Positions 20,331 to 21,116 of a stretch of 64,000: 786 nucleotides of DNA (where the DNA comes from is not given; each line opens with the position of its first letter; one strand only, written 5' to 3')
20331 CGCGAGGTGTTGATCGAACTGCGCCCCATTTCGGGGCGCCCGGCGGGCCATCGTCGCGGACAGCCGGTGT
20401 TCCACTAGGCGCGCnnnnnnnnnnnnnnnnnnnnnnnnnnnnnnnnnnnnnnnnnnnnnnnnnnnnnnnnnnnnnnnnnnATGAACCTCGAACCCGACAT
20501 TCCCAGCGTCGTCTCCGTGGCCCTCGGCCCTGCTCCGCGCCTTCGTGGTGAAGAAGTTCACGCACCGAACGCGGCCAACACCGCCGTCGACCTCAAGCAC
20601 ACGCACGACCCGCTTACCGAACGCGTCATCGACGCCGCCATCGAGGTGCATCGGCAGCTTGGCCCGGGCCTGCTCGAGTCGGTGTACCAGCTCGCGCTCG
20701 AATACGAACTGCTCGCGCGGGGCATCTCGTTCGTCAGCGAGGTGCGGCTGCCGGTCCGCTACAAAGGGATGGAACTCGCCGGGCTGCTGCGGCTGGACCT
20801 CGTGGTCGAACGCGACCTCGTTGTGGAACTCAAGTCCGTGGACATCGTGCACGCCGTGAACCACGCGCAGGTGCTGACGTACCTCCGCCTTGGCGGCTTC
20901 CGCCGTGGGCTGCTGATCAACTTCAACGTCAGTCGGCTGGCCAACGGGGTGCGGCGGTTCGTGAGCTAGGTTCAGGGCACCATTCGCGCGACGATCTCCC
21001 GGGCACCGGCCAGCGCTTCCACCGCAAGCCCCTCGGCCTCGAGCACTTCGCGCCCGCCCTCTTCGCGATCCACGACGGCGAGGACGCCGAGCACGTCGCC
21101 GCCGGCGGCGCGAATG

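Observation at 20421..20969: GxxExxY (PD-(D/E)XK) gene whose SD, start codon and first ~30 codons lie inside a degenerate repeat copy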

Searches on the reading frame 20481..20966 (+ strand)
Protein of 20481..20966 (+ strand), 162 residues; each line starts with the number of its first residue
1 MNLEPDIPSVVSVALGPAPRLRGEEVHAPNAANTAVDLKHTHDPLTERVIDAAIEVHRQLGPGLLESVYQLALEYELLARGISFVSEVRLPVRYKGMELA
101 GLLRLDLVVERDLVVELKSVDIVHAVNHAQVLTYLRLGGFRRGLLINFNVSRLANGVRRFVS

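Call 6: search_protein_families(library=ncbifam, proteins=[window:20481-20966:+])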
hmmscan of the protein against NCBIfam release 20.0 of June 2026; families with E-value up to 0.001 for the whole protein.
window:20481-20966:+ (162 aa): 1 family
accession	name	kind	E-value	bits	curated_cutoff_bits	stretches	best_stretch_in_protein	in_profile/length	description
TIGR04256.1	GxxExxY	subfamily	1.6e-38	131.6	35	1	45-161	2-116/116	GxxExxY protein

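Call 7: search_protein_families(library=pfam, proteins=[window:20481-20966:+])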
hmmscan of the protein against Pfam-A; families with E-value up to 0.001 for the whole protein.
window:20481-20966:+ (162 aa): 1 family
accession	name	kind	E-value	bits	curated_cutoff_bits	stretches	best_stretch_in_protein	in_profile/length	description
PF13366.12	PDDEXK_3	-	3.7e-38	130.9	22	1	45-160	3-117/117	PD-(D/E)XK nuclease superfamily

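Call 10: find_homologous_proteins(query=window:20481-20966:+)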
Query window:20481-20966:+ (162 aa): 7896 proteins with E <= 0.001 among 8000 candidates; the best 120 are listed.
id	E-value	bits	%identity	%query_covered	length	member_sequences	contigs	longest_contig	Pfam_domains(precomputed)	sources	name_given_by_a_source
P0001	6.6e-97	340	100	100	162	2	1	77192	PF13366.13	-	-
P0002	8.6e-62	226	78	87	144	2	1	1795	PF13366.13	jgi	-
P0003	2.6e-59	218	84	79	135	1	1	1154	PF13366.13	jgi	jgi:GxxExxY protein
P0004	9.4e-59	216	84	79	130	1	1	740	PF13366.13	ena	-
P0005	2.0e-58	215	82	79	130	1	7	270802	PF13366.13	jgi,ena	-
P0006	4.9e-58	214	80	79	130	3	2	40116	PF13366.13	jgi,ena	-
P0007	3.5e-56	208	79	78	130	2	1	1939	PF13366.13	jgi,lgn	jgi:GxxExxY protein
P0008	1.0e-49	187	72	78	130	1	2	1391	PF13366.13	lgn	-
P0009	6.8e-49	184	55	72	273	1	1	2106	PF13366.13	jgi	jgi:GxxExxY protein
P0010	1.0e-48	184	74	77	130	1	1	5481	PF13366.13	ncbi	ncbi:MAG: GxxExxY protein [Gemmatimonadaceae bacterium]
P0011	2.1e-48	183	69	78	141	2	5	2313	PF13366.13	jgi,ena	-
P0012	2.3e-48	182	76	78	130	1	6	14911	PF13366.13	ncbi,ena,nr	ncbi:MAG: GxxExxY protein [Gemmatimonadetes bacterium]|nr:GxxExxY protein [Gemmatimonadota bacterium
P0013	3.3e-48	182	71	78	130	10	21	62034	PF13366.13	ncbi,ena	-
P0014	3.6e-48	182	75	78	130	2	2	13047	PF13366.13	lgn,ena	-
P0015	4.2e-48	182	76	78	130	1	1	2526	PF13366.13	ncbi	-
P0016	6.5e-48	181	76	78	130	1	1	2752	PF13366.13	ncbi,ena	-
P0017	1.1e-47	180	-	-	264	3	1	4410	PF13366.13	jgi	-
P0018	1.2e-47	180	70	77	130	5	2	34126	PF13366.13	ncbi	ncbi:MAG: GxxExxY protein [Gemmatimonadaceae bacterium]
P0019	1.3e-47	180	74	77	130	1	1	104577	PF13366.13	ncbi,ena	-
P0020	1.5e-47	180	75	78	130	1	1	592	PF13366.13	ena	-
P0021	4.8e-47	178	-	-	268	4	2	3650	PF13366.13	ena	-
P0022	5.0e-47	178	69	78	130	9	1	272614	PF13366.13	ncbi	-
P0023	5.5e-47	178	74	78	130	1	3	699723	PF13366.13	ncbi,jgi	ncbi:MAG TPA: GxxExxY protein [Gemmatimonadaceae bacterium]|jgi:GxxExxY protein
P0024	1.1e-46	177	69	78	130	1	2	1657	PF13366.13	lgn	-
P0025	1.3e-46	177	71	77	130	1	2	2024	PF13366.13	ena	-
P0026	1.3e-46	177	70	77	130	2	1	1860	PF13366.13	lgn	-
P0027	1.5e-46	177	74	78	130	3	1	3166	PF13366.13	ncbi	-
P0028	1.7e-46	176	68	79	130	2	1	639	PF13366.13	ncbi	-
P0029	3.5e-46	175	71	73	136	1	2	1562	PF13366.13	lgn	-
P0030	3.7e-46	175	71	78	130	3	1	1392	PF13366.13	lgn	-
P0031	4.4e-46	175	65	81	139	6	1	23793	PF13366.13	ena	-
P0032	4.8e-46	175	72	73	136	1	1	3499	PF13366.13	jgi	jgi:GxxExxY protein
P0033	4.8e-46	175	-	-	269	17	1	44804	PF13366.13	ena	-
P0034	7.4e-46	174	70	78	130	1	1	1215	PF13366.13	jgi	jgi:GxxExxY protein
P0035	1.0e-45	174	69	78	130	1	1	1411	PF13366.13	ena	-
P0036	1.0e-45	174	72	77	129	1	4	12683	PF13366.13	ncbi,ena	-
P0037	1.2e-45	174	72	77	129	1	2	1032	PF13366.13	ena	-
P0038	2.2e-45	173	64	81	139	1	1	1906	PF13366.13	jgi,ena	jgi:GxxExxY protein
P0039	2.7e-45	172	67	78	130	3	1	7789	PF13366.13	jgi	jgi:GxxExxY protein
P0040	4.9e-45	172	70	79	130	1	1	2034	PF13366.13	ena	-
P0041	5.0e-45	172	69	78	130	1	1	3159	PF13366.13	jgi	jgi:GxxExxY protein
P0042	6.8e-45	171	66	79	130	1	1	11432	PF13366.13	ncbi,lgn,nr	ncbi:MAG: GxxExxY protein [Gemmatimonadaceae bacterium]|nr:GxxExxY protein [Gemmatimonadaceae bacter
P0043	7.5e-45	171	66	79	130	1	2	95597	PF13366.13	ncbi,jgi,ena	ncbi:MAG: GxxExxY protein [Gemmatimonadaceae bacterium]|jgi:GxxExxY protein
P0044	8.9e-45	171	-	-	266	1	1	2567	PF13366.13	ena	-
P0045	1.4e-44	170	70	78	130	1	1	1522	PF13366.13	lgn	-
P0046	4.0e-44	169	-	-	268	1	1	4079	PF13366.13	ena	-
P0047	4.3e-44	169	65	78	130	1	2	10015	PF13366.13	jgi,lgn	jgi:GxxExxY protein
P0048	7.2e-44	168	70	79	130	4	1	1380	PF13366.13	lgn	-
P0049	1.2e-43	167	-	-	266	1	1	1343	PF13366.13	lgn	-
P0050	5.9e-43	165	65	77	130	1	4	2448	PF13366.13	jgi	-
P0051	8.2e-43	164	70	78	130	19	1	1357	PF13366.13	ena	-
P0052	1.1e-42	164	64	79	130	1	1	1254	PF13366.13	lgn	-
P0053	2.0e-42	163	66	77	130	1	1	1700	PF13366.13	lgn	-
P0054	2.2e-40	156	66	79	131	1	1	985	PF13366.13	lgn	-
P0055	6.1e-39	152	-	-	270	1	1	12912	PF13366.13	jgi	jgi:GxxExxY protein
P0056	1.1e-37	148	62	73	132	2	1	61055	PF13366.13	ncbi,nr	ncbi:MAG: GxxExxY protein [Gemmatimonadota bacterium]|nr:GxxExxY protein [Gemmatimonadota bacterium]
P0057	4.2e-37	146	64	73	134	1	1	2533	PF13366.13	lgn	-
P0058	5.1e-37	146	63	74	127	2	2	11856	PF13366.13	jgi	jgi:GxxExxY protein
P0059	7.1e-37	145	61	75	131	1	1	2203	PF13366.13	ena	-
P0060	1.2e-36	144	64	73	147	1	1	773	PF13366.13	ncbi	-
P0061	1.6e-36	144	57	86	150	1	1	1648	PF13366.13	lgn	-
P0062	2.6e-36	143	56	83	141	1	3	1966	PF13366.13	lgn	-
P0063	6.4e-36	142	59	82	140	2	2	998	PF13366.13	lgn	-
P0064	6.5e-36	142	62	78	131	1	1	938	PF13366.13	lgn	-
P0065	2.1e-35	140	64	69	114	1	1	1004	PF13366.13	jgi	jgi:GxxExxY protein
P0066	2.3e-35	140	60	74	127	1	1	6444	PF13366.13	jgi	jgi:GxxExxY protein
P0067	2.3e-35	140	60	73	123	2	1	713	PF13366.13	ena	-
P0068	3.3e-35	140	61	73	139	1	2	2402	PF13366.13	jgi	jgi:GxxExxY protein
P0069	4.0e-35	139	62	74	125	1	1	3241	PF13366.13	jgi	jgi:GxxExxY protein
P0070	4.4e-35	139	60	77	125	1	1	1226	PF13366.13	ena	-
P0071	5.0e-35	139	63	75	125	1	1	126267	PF13366.13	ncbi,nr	ncbi:MAG: hypothetical protein JWO38_3839 [Gemmataceae bacterium]|nr:hypothetical protein [Gemmatace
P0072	5.6e-35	139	59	85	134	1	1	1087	PF13366.13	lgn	-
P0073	6.0e-35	139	66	72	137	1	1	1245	PF13366.13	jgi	jgi:GxxExxY protein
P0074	6.7e-35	139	61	74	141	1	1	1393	PF13366.13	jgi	jgi:GxxExxY protein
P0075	1.3e-34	138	59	74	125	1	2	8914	PF13366.13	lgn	-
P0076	1.3e-34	138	62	72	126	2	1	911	PF13366.13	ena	-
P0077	1.4e-34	138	61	73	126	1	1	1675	PF13366.13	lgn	-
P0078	1.5e-34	138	60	77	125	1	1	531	PF13366.13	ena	-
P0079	1.5e-34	138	57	77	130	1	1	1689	PF13366.13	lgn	-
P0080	1.6e-34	137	58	73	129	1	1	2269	PF13366.13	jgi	jgi:GxxExxY protein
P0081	1.8e-34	137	61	73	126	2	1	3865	PF13366.13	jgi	jgi:GxxExxY protein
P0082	1.8e-34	137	57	76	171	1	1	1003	PF13366.13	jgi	jgi:GxxExxY protein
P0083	2.1e-34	137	56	73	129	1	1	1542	PF13366.13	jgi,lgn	jgi:GxxExxY protein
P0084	2.3e-34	137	62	74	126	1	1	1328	PF13366.13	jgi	jgi:GxxExxY protein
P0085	2.3e-34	137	61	73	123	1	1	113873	PF13366.13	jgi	jgi:GxxExxY protein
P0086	2.9e-34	137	61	73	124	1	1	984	PF13366.13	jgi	jgi:GxxExxY protein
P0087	3.5e-34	136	58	73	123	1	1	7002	PF13366.13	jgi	jgi:GxxExxY protein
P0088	3.6e-34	136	65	69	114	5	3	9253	PF13366.13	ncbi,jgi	jgi:GxxExxY protein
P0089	4.2e-34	136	50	94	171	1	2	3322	PF13366.13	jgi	jgi:GxxExxY protein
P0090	4.4e-34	136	60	73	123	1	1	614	PF13366.13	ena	-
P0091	4.8e-34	136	59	74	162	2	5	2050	PF13366.13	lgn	-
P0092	4.9e-34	136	59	73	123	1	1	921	PF13366.13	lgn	-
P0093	5.2e-34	136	61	74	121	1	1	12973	PF13366.13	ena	-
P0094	5.4e-34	136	59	74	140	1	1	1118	PF13366.13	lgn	-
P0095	7.3e-34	135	59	75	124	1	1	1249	PF13366.13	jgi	jgi:GxxExxY protein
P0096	8.4e-34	135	57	74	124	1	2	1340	PF13366.13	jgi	-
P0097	8.7e-34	135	63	72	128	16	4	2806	PF13366.13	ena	-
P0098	8.7e-34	135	58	75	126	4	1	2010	PF13366.13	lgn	-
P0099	9.8e-34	135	59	72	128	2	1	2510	PF13366.13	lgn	-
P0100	1.0e-33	135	58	74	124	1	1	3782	PF13366.13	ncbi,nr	ncbi:MAG: GxxExxY protein [Chloroflexia bacterium]|nr:GxxExxY protein [Chloroflexia bacterium]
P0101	1.1e-33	135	62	75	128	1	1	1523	PF13366.13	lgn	-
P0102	1.1e-33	135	62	72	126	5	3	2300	PF13366.13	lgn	-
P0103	1.1e-33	135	60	73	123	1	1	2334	PF13366.13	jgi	jgi:GxxExxY protein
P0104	1.1e-33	135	60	72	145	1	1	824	PF13366.13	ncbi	-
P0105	1.3e-33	135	58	73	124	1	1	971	PF13366.13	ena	-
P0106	1.3e-33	134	56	77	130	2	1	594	PF13366.13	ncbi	-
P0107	1.5e-33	134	59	73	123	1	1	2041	PF13366.13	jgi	jgi:GxxExxY protein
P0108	1.5e-33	134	61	73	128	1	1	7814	PF13366.13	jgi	-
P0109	1.7e-33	134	62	73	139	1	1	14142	PF13366.13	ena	-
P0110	1.8e-33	134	-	-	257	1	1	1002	PF13366.13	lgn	-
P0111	1.9e-33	134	57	73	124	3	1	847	PF13366.13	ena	-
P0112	2.0e-33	134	59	73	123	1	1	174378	PF13366.13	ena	-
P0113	2.0e-33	134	59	73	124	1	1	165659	PF13366.13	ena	-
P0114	2.0e-33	134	60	73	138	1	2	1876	PF13366.13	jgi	jgi:GxxExxY protein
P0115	2.2e-33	134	52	97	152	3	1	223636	PF13366.13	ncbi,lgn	-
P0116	2.3e-33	134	60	75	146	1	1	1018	PF13366.13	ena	-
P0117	2.3e-33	134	52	80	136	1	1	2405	PF13366.13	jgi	jgi:GxxExxY protein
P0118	2.5e-33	134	59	73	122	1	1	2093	PF13366.13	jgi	jgi:GxxExxY protein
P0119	2.7e-33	133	59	73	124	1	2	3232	PF13366.13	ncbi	-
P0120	3.1e-33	133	60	75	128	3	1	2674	PF13366.13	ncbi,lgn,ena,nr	ncbi:MAG TPA: GxxExxY protein [Gemmatimonadales bacterium]|nr:GxxExxY protein [Gemmatimonadales bact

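Call 12: find_encoding_contigs(protein=P0002, flank=3000, max_places=3)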
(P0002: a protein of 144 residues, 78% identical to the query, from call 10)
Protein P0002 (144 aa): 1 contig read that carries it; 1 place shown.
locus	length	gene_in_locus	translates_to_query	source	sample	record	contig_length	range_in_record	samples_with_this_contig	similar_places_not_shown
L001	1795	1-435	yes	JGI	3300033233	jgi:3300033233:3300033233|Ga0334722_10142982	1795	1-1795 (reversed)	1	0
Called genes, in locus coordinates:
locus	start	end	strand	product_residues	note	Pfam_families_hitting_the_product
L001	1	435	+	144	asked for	PF13366:PDDEXK_3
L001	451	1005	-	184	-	PF00156:Pribosyltran (weak)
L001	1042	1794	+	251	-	?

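Call 13: find_encoding_contigs(protein=P0005, flank=5000, max_places=4)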
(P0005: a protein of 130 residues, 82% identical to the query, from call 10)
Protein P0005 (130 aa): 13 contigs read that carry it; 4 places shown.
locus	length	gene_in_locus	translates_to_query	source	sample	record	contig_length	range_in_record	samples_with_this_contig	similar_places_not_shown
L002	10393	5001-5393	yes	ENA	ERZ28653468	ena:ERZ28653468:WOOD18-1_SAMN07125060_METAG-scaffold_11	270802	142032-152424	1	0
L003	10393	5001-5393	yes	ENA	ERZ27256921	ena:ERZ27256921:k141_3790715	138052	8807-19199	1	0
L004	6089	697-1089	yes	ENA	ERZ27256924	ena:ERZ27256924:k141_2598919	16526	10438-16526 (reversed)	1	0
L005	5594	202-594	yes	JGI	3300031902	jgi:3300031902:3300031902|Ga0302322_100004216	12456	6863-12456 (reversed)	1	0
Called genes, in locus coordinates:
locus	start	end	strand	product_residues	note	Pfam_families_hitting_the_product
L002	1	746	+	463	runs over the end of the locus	PF11638:DnaA_N, PF01695:IstB_IS21, PF00308:Bac_DnaA, PF13191:AAA_16 (weak), PF00004:AAA (weak), PF08299:Bac_DnaA_C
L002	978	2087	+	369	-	PF00712:DNA_pol3_beta, PF02767:DNA_pol3_beta_2, PF02768:DNA_pol3_beta_3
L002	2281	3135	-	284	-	-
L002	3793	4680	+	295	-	PF12833:HTH_18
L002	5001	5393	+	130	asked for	PF13366:PDDEXK_3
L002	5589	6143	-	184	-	PF00156:Pribosyltran (weak)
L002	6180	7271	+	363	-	PF00512:HisKA, PF02518:HATPase_c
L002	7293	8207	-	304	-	PF00069:Pkinase, PF07714:PK_Tyr_Ser-Thr, PF03109:ABC1 (faint), PF01636:APH (weak)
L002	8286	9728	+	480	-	PF20094:GWxTD_dom (weak)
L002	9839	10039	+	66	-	PF00313:CSD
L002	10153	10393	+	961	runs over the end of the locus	-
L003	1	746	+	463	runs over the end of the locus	PF11638:DnaA_N, PF01695:IstB_IS21, PF00308:Bac_DnaA, PF13191:AAA_16 (weak), PF00004:AAA (weak), PF08299:Bac_DnaA_C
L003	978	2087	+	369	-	PF00712:DNA_pol3_beta, PF02767:DNA_pol3_beta_2, PF02768:DNA_pol3_beta_3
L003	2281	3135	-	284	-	-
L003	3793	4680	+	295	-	PF12833:HTH_18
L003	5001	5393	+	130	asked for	PF13366:PDDEXK_3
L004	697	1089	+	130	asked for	PF13366:PDDEXK_3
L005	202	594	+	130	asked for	PF13366:PDDEXK_3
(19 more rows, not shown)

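Call 14: find_encoding_contigs(protein=P0006, flank=5000, max_places=3)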
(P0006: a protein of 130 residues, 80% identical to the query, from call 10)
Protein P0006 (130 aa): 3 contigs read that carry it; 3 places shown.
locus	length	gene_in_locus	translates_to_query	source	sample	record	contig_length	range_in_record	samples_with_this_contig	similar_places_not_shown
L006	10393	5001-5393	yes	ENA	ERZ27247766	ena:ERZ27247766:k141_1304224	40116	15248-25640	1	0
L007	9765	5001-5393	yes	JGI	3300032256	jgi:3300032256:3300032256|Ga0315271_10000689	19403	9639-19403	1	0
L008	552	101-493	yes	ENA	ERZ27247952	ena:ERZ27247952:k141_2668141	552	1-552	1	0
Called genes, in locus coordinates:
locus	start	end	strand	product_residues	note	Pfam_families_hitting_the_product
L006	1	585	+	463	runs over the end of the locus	PF11638:DnaA_N, PF01695:IstB_IS21, PF00308:Bac_DnaA, PF13191:AAA_16 (weak), PF00004:AAA (weak), PF08299:Bac_DnaA_C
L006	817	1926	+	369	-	PF00712:DNA_pol3_beta, PF02767:DNA_pol3_beta_2, PF02768:DNA_pol3_beta_3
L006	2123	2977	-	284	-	-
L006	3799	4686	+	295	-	PF12833:HTH_18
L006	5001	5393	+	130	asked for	PF13366:PDDEXK_3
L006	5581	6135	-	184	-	PF00156:Pribosyltran (weak)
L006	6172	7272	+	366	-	PF00512:HisKA, PF02518:HATPase_c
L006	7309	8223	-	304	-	PF00069:Pkinase, PF01636:APH (faint), PF07714:PK_Tyr_Ser-Thr, PF03109:ABC1 (faint)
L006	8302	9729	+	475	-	PF20094:GWxTD_dom (weak)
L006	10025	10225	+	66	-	PF00313:CSD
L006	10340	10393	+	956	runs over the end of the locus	PF02739:5_3_exonuc_N, PF01367:5_3_exonuc, PF01612:DNA_pol_A_exo1, PF22619:DNA_polI_exo1, PF00476:DNA_pol_A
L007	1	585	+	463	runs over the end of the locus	PF11638:DnaA_N, PF01695:IstB_IS21, PF00308:Bac_DnaA, PF13191:AAA_16 (weak), PF00004:AAA (weak), PF08299:Bac_DnaA_C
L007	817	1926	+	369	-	PF00712:DNA_pol3_beta, PF02767:DNA_pol3_beta_2, PF02768:DNA_pol3_beta_3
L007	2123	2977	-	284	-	-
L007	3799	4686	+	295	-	PF12833:HTH_18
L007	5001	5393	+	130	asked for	PF13366:PDDEXK_3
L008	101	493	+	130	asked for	PF13366:PDDEXK_3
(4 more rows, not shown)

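Call 19: find_related_loci(query=A2, collection=genome_contigs, flank=10000)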
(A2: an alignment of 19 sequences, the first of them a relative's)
Query A2 (162 aa) in genome_contigs; peptide patterns used: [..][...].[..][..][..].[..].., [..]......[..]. (x = any residue, [..] = any of these).
225 stretches matched a pattern; 116 encode a relative of the query (tblastn E <= 1e-3); the best 80 are kept; 80 distinct loci.
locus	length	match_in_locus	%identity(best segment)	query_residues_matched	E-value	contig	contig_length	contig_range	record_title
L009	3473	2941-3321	76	35-161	1e-53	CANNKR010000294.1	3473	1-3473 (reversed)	MAG: Gemmatimonadetes bacterium isolate ZH-Oct18-98 genome assembly, contig: ZH-Oct18-C37945, whole genome shotgun seque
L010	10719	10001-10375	70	37-161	3e-53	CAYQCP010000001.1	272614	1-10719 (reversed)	MAG TPA_asm: uncultured Gemmatimonas sp. isolate SRP302447_co4_428 genome assembly, contig: NODE_132_length_272614_cov_1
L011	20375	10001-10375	70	37-161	1e-50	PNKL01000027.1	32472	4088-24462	MAG: Gemmatimonas sp. isolate PR.004 PR_1000441_32472, whole genome shotgun sequence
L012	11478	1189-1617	66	21-162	3e-50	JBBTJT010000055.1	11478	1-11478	MAG: Gemmatimonadota bacterium isolate H51-bin165_1 H51_bin165_1_000000000055, whole genome shotgun sequence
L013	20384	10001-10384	66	34-161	2e-50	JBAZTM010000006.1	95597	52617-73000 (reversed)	MAG: Gemmatimonadaceae bacterium isolate SO_2017_GW1_202 NODE_1465_length_95597_cov_2.091275_OW334_2017, whole genome sh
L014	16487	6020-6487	62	9-162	2e-49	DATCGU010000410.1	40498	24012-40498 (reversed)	MAG TPA_asm: Gemmatimonadaceae bacterium isolate SMAG_U7815 k141_640797, whole genome shotgun sequence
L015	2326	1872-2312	54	5-161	1e-39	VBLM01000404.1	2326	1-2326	MAG: Deltaproteobacteria bacterium isolate DP_35 14_0903_13_30cm_scaffold_3503588, whole genome shotgun sequence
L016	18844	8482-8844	56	41-161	4e-37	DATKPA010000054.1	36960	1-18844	MAG TPA_asm: Phycisphaerae bacterium isolate SMAG_U14779 k141_538164, whole genome shotgun sequence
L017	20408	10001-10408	55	22-161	2e-38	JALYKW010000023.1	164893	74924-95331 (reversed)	MAG: Chloroflexota bacterium isolate AFD bin23 SD1484-86_k127_1634556, whole genome shotgun sequence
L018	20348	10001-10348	55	42-157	1e-37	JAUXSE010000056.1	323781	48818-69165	MAG: Geothrix sp. isolate C12_metabat.bin.44 C12_k141_344914, whole genome shotgun sequence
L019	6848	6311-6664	57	43-160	2e-37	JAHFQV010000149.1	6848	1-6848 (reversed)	MAG: Oxalobacteraceae bacterium isolate nzgw559 NODE_21359_length_6849_cov_5.473098, whole genome shotgun sequence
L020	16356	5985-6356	54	37-160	6e-37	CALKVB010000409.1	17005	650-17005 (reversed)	MAG TPA_asm: uncultured Oxalobacteraceae bacterium isolate SRR6231193_bin.3_CONCOCT_v1.1_MAG genome assembly, contig: ER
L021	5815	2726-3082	61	43-161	6e-37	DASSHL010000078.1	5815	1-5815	MAG TPA_asm: Gemmatimonadales bacterium isolate SMAG_U1058 k141_989270, whole genome shotgun sequence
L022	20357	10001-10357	59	43-161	2e-36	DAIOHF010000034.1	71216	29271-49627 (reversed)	MAG TPA_asm: Sedimentisphaerales bacterium isolate CTOTU29512 NODE_278_length_71216_cov_14.418431, whole genome shotgun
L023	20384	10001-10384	54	34-161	1e-36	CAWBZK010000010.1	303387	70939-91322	MAG: uncultured Acidobacteriota bacterium isolate MFD03066.bin.2.245 genome assembly, contig: contig_34183, whole genome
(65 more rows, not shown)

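Call 22: find_encoding_contigs(protein=P0003, flank=3000, max_places=3)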
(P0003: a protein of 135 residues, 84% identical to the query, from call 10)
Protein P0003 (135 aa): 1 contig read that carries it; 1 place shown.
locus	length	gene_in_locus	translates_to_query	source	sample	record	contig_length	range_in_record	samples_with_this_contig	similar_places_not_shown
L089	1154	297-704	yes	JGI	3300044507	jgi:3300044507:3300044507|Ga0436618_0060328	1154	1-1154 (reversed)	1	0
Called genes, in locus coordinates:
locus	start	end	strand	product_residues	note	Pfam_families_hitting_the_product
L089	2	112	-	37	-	?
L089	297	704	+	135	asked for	PF13366:PDDEXK_3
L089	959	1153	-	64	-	?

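Call 23: find_encoding_contigs(protein=P0004, flank=3000, max_places=3)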
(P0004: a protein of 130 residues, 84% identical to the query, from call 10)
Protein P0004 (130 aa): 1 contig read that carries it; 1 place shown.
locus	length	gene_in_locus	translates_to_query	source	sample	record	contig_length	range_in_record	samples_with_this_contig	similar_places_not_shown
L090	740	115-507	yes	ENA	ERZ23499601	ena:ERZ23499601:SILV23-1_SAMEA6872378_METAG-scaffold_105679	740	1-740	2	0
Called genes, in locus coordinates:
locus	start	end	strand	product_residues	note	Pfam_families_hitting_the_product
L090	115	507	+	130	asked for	PF13366:PDDEXK_3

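Call 24: find_encoding_contigs(protein=P0007, flank=3000, max_places=3)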
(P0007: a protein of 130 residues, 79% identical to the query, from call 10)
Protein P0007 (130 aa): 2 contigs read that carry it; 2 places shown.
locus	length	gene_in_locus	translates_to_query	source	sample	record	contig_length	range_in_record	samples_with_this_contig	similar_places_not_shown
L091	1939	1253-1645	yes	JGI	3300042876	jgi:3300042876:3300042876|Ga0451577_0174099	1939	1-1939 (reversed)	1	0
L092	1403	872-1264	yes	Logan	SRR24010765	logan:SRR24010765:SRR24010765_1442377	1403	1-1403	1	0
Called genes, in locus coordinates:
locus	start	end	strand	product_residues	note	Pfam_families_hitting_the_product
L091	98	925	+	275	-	PF12833:HTH_18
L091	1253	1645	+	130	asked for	PF13366:PDDEXK_3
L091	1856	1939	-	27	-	?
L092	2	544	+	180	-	?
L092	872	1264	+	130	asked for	PF13366:PDDEXK_3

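Call 52: search_solved_structures(query=A2, max_evalue=1, show_alignments=2)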
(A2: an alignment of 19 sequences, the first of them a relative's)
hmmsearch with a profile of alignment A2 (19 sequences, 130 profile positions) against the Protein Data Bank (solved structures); distinct sequences matched with E-value up to 1: 0.

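Call 60: predict_structure(alignment_id=A5)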
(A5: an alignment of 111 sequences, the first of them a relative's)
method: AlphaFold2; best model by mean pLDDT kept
length: 162 residues; sequences in the alignment: 111
mean_pLDDT: 82.1   pTM: 0.71
mean pLDDT of the five models: 82.1, 81.7, 81.2, 80.9, 80.9
residues with pLDDT >= 90: 110; 70-90: 10; 50-70: 13; < 50: 29
segments of 3 or more residues with pLDDT < 50: 1-3, 10-15, 22-37
pLDDT, mean of each block of 10 residues (from residue 1): 48 46 43 41 91 97 92 98 97 89 92 97 95 95 97 94 89
secondary structure, 60 per line:
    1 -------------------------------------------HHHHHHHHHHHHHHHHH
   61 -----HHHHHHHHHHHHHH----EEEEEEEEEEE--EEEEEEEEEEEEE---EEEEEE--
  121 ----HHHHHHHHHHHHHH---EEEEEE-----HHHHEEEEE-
elements in order: H44-60 H66-79 E84-94 E97-109 E113-118 H125-138 E142-147 H153-156 E157-161
